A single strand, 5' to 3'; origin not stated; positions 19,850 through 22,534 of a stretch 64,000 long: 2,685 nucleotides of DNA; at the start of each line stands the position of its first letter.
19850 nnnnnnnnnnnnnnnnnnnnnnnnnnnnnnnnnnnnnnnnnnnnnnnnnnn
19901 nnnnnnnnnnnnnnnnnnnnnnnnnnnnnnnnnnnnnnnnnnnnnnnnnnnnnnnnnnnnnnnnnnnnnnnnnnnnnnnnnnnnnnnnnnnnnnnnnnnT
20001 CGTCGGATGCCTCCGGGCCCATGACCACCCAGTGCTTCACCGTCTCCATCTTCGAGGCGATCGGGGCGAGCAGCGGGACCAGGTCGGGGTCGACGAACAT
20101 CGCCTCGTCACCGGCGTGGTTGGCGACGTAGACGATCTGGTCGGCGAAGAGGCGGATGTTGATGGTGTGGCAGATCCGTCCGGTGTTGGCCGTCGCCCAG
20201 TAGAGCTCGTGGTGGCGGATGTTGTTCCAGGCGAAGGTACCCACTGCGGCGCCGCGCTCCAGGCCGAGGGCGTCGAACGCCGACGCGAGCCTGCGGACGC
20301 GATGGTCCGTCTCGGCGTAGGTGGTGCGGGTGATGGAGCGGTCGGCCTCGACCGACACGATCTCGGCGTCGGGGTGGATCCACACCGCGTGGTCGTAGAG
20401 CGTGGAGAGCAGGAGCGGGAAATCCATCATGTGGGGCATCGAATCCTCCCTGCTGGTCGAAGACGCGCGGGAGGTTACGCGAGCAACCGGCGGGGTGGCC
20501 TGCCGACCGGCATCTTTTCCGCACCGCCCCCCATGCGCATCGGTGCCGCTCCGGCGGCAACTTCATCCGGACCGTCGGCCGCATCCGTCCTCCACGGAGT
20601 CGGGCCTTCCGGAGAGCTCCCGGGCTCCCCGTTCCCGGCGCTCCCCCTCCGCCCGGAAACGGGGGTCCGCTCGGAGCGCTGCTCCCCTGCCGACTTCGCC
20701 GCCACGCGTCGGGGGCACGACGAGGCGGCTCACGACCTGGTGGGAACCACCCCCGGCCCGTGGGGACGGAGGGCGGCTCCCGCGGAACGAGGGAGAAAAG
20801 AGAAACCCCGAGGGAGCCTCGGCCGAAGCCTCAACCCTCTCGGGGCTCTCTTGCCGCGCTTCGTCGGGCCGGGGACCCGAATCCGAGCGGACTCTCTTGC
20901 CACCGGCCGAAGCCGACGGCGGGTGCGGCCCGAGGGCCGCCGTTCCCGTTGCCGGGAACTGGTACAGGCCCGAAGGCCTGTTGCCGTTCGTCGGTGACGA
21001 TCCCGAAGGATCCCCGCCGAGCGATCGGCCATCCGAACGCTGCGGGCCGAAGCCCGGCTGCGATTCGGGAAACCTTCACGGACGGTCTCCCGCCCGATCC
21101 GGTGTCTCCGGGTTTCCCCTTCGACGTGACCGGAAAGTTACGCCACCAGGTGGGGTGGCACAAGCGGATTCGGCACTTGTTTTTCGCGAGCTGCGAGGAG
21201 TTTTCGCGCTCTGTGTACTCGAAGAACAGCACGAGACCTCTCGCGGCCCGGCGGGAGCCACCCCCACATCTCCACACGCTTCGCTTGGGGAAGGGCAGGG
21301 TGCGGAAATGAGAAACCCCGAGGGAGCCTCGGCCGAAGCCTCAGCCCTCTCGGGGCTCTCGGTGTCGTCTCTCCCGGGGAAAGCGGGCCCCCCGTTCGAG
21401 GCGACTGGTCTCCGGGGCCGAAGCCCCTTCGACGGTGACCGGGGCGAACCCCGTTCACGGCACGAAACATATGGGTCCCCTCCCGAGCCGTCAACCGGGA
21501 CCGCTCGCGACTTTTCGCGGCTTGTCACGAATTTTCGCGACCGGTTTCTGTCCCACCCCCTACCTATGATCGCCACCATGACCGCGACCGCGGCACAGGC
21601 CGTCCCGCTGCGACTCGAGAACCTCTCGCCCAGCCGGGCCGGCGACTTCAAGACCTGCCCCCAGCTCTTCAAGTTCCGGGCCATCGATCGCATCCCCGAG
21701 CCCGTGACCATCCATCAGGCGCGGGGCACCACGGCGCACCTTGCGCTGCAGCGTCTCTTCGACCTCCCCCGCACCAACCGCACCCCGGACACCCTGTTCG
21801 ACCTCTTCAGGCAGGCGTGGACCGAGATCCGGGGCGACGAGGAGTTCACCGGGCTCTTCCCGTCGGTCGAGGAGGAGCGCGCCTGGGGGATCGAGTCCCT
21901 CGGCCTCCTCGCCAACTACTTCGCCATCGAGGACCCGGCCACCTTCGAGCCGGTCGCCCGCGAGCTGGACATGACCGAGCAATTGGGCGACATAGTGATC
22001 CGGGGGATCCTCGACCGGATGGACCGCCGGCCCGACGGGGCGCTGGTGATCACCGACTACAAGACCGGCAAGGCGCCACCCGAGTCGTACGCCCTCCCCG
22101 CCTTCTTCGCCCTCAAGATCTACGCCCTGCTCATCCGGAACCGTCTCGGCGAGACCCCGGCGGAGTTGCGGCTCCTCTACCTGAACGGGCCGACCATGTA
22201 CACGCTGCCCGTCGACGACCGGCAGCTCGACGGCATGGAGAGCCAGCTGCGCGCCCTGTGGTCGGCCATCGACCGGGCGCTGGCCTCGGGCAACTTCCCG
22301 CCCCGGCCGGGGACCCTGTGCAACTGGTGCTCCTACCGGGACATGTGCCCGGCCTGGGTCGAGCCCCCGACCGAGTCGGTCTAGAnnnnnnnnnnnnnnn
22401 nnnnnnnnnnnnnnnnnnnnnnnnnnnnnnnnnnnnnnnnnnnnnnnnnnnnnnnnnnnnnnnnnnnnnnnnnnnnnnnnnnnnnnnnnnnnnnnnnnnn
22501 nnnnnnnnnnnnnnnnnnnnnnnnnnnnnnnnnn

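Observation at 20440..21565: A 1.1-kb non-coding gap, the only large one in the window, built largely of GC-rich hairpins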

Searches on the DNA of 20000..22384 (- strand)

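Call 4: search_rna_families(source=window, start=20000, end=22000, threshold=evalue, max_evalue=10, show_alignments=3)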
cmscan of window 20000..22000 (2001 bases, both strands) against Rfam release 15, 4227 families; matches with E-value up to 10: 2.
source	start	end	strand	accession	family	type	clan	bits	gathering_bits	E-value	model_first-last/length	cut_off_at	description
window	20938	20989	-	RF03015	Transposase-2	Gene; sRNA;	-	18.2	42.7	1.2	1-69/69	no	Transposase-2 RNA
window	21898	21954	-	RF01276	sR53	Gene; snRNA; snoRNA; CD-box;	-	14.7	49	2.2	1-60/60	no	Small nucleolar RNA sR53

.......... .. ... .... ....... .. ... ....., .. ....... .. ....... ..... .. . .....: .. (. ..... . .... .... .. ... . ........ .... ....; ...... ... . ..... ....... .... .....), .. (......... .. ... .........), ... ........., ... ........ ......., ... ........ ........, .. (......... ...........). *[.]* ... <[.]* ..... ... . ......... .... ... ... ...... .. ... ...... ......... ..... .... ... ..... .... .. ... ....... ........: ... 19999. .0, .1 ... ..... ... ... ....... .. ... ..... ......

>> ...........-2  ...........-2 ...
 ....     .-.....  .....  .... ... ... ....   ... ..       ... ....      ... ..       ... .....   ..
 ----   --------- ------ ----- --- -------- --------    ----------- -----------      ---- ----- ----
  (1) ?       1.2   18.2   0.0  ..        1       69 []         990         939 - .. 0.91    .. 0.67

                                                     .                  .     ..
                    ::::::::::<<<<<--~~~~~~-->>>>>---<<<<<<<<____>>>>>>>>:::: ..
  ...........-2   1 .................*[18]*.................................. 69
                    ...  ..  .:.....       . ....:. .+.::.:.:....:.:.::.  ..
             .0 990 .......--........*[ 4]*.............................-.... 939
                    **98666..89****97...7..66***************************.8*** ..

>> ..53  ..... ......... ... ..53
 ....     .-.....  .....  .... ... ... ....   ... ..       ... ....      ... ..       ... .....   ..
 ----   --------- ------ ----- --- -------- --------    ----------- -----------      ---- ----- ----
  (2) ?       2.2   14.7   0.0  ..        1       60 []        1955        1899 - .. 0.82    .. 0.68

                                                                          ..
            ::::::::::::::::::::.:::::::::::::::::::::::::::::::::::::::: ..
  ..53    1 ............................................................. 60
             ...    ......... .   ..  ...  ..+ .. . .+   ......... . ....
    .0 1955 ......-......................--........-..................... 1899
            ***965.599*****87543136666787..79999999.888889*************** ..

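Call 41: build_rna_model(alignment_id=A1, structure=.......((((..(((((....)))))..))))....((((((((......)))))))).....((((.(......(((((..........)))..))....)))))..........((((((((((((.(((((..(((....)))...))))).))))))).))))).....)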
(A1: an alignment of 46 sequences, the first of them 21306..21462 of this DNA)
Model R1 built from alignment A1 (46 sequences, 174 columns); structure: as given.
model positions 154; base pairs 47; branch points 3; effective number of sequences 2.04; information 0.59 bits per position. Calibrated on 0.2 Mb of random sequence (short: E-values are rough).
structure used (alignment columns):
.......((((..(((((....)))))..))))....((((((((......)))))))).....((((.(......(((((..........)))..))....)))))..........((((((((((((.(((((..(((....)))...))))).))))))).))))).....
